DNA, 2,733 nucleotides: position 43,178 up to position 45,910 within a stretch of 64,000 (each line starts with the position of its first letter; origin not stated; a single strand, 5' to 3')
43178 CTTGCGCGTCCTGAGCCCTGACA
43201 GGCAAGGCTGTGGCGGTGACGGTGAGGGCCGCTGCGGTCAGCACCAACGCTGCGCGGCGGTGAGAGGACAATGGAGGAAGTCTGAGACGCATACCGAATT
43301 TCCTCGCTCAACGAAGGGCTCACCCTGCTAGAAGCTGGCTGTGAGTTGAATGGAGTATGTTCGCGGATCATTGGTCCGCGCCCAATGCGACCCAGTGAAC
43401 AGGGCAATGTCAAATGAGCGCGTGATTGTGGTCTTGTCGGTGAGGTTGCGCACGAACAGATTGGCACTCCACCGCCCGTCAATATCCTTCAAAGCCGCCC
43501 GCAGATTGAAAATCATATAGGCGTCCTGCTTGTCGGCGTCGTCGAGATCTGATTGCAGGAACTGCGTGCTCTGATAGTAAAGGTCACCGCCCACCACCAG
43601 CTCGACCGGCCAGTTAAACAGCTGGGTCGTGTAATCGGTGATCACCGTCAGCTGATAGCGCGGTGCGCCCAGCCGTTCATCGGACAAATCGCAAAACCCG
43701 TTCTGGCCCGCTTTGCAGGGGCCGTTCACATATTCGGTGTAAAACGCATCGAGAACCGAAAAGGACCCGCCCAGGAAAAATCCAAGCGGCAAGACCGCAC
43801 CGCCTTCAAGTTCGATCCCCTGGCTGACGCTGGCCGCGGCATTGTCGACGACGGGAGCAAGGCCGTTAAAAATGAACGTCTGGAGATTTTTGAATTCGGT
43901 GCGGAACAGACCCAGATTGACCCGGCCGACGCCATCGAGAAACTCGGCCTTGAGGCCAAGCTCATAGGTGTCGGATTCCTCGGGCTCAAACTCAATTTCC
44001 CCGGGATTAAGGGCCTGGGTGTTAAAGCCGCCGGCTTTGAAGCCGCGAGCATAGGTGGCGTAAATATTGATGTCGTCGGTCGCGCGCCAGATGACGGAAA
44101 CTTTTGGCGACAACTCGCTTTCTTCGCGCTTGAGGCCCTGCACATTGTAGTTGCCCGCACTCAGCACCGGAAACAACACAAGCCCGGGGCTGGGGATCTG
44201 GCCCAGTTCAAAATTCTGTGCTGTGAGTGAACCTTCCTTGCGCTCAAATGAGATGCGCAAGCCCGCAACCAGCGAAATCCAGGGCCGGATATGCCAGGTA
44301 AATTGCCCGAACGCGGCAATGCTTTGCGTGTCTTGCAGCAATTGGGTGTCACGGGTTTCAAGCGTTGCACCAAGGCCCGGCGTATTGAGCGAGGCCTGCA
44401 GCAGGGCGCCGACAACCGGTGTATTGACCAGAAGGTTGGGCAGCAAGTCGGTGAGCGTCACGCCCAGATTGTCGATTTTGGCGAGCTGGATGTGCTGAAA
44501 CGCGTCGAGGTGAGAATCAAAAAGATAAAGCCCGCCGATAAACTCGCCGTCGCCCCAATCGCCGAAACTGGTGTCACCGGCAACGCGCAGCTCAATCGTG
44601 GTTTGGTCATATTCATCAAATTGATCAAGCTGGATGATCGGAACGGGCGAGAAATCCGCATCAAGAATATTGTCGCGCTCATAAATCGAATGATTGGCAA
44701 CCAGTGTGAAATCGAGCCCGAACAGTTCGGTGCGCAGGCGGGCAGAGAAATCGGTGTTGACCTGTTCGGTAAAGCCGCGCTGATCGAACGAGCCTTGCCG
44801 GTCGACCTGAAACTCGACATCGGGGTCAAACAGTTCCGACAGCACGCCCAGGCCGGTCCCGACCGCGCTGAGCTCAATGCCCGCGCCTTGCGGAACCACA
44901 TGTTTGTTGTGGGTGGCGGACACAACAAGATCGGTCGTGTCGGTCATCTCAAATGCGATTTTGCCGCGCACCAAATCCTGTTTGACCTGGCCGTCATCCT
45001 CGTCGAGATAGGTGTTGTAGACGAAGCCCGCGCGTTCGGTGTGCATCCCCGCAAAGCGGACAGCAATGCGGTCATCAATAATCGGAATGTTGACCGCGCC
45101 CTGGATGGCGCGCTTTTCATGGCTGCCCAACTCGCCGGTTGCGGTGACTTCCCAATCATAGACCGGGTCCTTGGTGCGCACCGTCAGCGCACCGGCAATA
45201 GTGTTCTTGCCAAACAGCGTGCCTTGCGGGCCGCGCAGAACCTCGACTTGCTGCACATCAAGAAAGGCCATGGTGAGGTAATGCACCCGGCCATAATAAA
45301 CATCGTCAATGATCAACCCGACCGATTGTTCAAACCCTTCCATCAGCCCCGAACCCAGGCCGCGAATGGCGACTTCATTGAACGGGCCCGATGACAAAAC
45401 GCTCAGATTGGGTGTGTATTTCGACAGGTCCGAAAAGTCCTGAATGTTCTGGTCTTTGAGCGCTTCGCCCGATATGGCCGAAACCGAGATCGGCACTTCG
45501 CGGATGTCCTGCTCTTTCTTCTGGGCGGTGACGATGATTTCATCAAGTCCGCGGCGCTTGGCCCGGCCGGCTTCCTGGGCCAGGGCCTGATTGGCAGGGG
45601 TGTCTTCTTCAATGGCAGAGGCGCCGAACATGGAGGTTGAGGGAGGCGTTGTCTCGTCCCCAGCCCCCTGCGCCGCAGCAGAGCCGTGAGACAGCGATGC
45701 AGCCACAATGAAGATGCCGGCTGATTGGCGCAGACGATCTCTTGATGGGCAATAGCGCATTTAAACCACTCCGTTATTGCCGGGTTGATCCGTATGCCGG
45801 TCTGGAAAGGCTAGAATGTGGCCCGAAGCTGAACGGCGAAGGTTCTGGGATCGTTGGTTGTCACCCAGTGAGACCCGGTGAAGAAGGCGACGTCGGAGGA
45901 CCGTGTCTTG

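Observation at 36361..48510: Triplicated membrane-anchored DUF3089-like hydrolases convergent with three paralogous TonB-dependent receptors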

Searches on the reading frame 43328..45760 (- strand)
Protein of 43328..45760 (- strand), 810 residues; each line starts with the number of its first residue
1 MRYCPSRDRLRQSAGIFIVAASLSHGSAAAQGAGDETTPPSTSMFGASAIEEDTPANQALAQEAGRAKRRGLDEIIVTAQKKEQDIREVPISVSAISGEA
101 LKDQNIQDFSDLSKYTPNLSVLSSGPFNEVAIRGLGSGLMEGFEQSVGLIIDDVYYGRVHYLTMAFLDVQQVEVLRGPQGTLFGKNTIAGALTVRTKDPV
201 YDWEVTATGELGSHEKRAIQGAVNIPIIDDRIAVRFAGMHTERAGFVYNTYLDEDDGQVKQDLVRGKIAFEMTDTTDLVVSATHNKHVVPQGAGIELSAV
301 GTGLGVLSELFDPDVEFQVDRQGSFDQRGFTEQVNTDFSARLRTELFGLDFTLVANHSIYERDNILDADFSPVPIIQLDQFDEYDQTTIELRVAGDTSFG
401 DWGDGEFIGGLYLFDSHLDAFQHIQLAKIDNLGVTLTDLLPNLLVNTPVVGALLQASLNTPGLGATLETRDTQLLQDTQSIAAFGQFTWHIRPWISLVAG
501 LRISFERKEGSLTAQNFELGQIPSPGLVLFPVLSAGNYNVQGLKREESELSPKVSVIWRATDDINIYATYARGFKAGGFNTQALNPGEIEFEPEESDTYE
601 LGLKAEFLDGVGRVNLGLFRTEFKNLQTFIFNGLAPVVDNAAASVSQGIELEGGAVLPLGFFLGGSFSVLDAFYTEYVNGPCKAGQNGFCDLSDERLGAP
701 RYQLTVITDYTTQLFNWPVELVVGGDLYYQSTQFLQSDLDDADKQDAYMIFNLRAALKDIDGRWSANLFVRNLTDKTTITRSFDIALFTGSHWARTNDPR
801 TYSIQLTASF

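Call 3: search_protein_families(library=pfam, proteins=[window:43328-45760:-], max_evalue=0.01)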
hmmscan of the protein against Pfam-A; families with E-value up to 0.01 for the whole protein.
window:43328-45760:- (810 aa): 2 families
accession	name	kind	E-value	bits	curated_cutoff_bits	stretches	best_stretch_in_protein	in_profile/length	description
PF00593.30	TonB_dep_Rec_b-barrel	-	4.6e-43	149.1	27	1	320-773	44-436/436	TonB dependent receptor-like, beta-barrel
PF07715.20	Plug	-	3.3e-17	63.4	23.9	1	86-191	2-107/107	TonB-dependent Receptor Plug Domain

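Call 4: search_protein_families(library=ncbifam, proteins=[window:43328-45760:-], max_evalue=0.01)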
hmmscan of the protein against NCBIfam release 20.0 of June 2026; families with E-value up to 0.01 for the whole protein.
window:43328-45760:- (810 aa): 27 families (the best 25 are shown)
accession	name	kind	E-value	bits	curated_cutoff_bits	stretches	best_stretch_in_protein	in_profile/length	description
TIGR01783.1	TonB-siderophor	subfamily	3.5e-40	138.3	223.5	2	544-810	402-649/649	TonB-dependent siderophore receptor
TIGR01785.1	TonB-hemin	subfamily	2.7e-26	92.2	316.85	2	72-199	1-131/677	TonB-dependent heme/hemoglobin receptor family protein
TIGR01786.1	TonB-hemlactrns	subfamily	2.8e-22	78.9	323.75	2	73-199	1-136/719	TonB-dependent hemoglobin/transferrin/lactoferrin family receptor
NF049960.1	siderphRecptFauA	equivalog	5.1e-21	74.8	900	2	545-778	480-701/727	TonB-dependent alcaligin siderophore receptor FauA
NF010010.0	PRK13483.1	equivalog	1.9e-16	59.2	927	1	49-294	13-262/660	ligand-gated channel protein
NF007349.0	PRK09840.1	equivalog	2.1e-16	59.1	686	2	46-242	30-219/760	catecholate siderophore receptor Fiu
NF010038.0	PRK13513.1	equivalog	2.6e-12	46.1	942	1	67-245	30-219/659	ligand-gated channel protein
NF047944.1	FoxamRcptFoxA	equivalog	7e-12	44.4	1300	1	73-284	32-244/697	ferrioxamine B receptor FoxA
NF041535.1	TonB_rec_PqqU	equivalog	2.5e-11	42.6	1200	1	549-779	421-644/676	TonB-dependent receptor PqqU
NF010011.0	PRK13484.1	equivalog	2.8e-11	42.4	1197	1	70-298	28-263/682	IreA family TonB-dependent siderophore receptor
NF007465.0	PRK10044.1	equivalog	7.9e-11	40.9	803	1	17-200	18-190/726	ferrichrome porin FhuA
NF053590.1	TonB_dep_TOL0244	equivalog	1.7e-10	40.2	645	1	72-201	10-144/604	TOL_0244 family TonB-dependent receptor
NF050067.1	TonBEntbctnRecCfrA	equivalog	5.3e-10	38.2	1200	1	67-208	21-169/698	TonB-dependent ferric enterobactin receptor CfrA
NF007478.2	PRK10064.1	equivalog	9.3e-10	37.4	745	1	71-218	29-179/663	catecholate siderophore receptor CirA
TIGR01779.1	TonB-B12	equivalog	1.1e-09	37.5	599.7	1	67-246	27-202/614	TonB-dependent vitamin B12 receptor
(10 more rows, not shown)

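Call 25: find_homologous_proteins(query=window:43331-45760:-)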
Query window:43331-45760:- (810 aa): 4197 proteins with E <= 0.001 among 8000 candidates; the best 120 are listed.
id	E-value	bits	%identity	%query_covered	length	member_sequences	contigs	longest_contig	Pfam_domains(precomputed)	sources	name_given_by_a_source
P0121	0.0e+0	1760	96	100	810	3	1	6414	PF07715.21,PF00593.31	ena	-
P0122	0.0e+0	1458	80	100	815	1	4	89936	PF07715.21,PF00593.31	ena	-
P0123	0.0e+0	1317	72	97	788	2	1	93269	PF07715.21,PF00593.31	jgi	-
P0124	0.0e+0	1216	69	95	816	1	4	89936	PF07715.21,PF00593.31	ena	-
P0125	0.0e+0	1182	68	95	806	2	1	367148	PF07715.21,PF00593.31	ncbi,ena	-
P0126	0.0e+0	1131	63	96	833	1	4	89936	PF07715.21,PF00593.31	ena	-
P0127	0.0e+0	1107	61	100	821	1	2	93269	PF07715.21,PF00593.31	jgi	-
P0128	0.0e+0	1098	60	99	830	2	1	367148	PF07715.21,PF00593.31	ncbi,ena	-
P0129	3.8e-176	606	42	92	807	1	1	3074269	PF07715.21,PF00593.31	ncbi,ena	-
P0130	2.7e-175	603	41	96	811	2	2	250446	PF07715.21,PF00593.31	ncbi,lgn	ncbi:MAG: TonB-dependent receptor [Alphaproteobacteria bacterium]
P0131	1.5e-171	591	41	92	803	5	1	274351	PF07715.21,PF00593.31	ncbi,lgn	ncbi:MAG: TonB-dependent receptor [Alphaproteobacteria bacterium]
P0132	4.4e-169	582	42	98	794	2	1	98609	PF07715.21,PF00593.31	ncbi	ncbi:MAG: TonB-dependent receptor [Alphaproteobacteria bacterium]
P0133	3.9e-165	569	41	92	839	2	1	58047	PF07715.21,PF00593.31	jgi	-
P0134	4.5e-165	569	39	98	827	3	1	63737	PF07715.21,PF00593.31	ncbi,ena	-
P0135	3.7e-163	563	41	94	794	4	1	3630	PF07715.21,PF00593.31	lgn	-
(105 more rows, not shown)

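Call 26: find_encoding_contigs(protein=P0125, flank=10000, max_places=2)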
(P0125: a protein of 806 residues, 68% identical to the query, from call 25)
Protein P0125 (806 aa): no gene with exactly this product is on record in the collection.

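Call 27: find_encoding_contigs(protein=P0129, flank=10000, max_places=2)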
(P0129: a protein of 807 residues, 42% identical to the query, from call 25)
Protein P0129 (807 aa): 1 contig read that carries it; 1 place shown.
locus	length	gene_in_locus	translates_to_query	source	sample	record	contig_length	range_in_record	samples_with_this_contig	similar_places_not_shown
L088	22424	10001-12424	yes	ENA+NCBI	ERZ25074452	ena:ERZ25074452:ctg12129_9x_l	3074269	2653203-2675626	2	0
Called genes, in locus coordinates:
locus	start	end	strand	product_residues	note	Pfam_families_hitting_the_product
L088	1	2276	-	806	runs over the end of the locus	-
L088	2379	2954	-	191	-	-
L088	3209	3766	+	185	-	-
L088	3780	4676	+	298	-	PF13409:GST_N_2, PF13417:GST_N_3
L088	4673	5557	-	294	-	PF00355:Rieske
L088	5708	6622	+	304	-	PF05721:PhyH (weak)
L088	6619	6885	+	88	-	-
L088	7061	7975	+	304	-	PF09995:MPAB_Lcp_cat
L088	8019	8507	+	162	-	-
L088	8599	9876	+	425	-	PF00144:Beta-lactamase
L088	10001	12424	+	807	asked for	PF07715:Plug, PF00593:TonB_dep_Rec_b-barrel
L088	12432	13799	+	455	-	PF00083:Sugar_tr, PF07690:MFS_1, PF12832:MFS_1_like (weak), PF07690:MFS_1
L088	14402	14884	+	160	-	PF02195:ParB_N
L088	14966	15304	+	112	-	PF01555:N6_N4_Mtase (weak)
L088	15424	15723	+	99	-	PF01555:N6_N4_Mtase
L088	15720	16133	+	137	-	PF18932:DUF5681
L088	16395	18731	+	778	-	PF07715:Plug, PF00593:TonB_dep_Rec_b-barrel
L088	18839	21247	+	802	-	PF07715:Plug, PF00593:TonB_dep_Rec_b-barrel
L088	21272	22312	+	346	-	PF10340:Say1_Mug180, PF07859:Abhydrolase_3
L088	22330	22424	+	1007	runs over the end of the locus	PF17132:Glyco_hydro_106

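Call 28: find_encoding_contigs(protein=P0130, flank=10000, max_places=2)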
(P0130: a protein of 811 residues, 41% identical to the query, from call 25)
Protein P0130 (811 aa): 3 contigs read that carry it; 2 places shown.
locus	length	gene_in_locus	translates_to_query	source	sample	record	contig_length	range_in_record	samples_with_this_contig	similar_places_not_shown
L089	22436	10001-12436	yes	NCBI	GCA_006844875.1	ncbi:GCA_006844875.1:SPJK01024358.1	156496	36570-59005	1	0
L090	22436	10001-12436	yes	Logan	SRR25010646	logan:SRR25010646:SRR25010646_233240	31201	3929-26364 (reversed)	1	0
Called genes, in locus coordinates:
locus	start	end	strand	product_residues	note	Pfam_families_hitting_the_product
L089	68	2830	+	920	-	PF11791:Aconitase_B_N, PF06434:Aconitase_2_N, PF00330:Aconitase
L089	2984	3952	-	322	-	PF00291:PALP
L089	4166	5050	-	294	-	PF00487:FA_desaturase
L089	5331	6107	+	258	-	PF05019:Coq4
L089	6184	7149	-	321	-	PF12625:Arabinose_bd, PF12833:HTH_18, PF00165:HTH_AraC (weak)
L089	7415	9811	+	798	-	PF07715:Plug, PF00593:TonB_dep_Rec_b-barrel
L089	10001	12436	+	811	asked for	PF07715:Plug, PF00593:TonB_dep_Rec_b-barrel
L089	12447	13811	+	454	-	PF00083:Sugar_tr, PF07690:MFS_1, PF12832:MFS_1_like (weak), PF07690:MFS_1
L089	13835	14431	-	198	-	-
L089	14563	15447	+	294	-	PF03372:Exo_endo_phos (weak)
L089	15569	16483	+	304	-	PF05721:PhyH (weak)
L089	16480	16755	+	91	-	-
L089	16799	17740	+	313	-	PF00126:HTH_1, PF03466:LysR_substrate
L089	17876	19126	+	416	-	PF00067:p450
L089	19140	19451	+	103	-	PF00111:Fer2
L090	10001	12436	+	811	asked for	PF07715:Plug, PF00593:TonB_dep_Rec_b-barrel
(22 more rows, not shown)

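Call 82: search_solved_structures(query=window:43331-45760:-, max_evalue=0.00001)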
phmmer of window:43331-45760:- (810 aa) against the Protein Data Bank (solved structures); distinct sequences matched with E-value up to 0.00001: 19.
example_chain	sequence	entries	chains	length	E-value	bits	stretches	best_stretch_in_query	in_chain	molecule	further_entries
4epa_A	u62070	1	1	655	7.8e-19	70.6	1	67-200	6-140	Pesticin receptor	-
3efm_A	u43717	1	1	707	1.3e-15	60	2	547-779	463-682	Ferric alcaligin siderophore receptor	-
1xkw_A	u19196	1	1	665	5.7e-12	47.9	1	549-810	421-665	Fe(III)-pyochelin receptor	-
6bpm_C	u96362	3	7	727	2.7e-11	45.7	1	86-239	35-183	Catecholate siderophore receptor Fiu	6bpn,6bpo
8the_A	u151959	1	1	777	3.6e-11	45.3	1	75-200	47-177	Heme/hemoglobin uptake outer membrane receptor PhuR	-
2hdf_A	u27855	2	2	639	1.4e-10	43.3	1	74-217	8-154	Colicin I receptor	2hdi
9nn6_A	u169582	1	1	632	2.6e-10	42.4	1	75-217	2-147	Colicin I receptor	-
5fp1_A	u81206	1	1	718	1.5e-09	39.9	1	552-784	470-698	TONB-DEPENDENT SIDEROPHORE RECEPTOR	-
1xkh_A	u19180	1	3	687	4.8e-09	38.3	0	537-780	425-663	Ferripyoverdine receptor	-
2iah_A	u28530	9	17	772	9.9e-09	37.2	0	537-780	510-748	Ferripyoverdine receptor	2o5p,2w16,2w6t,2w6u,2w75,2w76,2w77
5odw_A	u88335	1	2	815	1.2e-08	36.9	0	537-780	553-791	Ferripyoverdine receptor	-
3qlb_A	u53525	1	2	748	3.4e-08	35.4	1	21-229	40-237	Enantio-pyochelin receptor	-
5nec_A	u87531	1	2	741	5.5e-08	34.8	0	553-698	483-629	TonB-dependent siderophore receptor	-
6i96_A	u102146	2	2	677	5.4e-07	31.5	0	79-239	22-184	Metal-pseudopaline receptor CntO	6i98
6v81_A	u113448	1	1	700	7.3e-07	31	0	552-678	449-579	Probable TonB-dependent receptor YncD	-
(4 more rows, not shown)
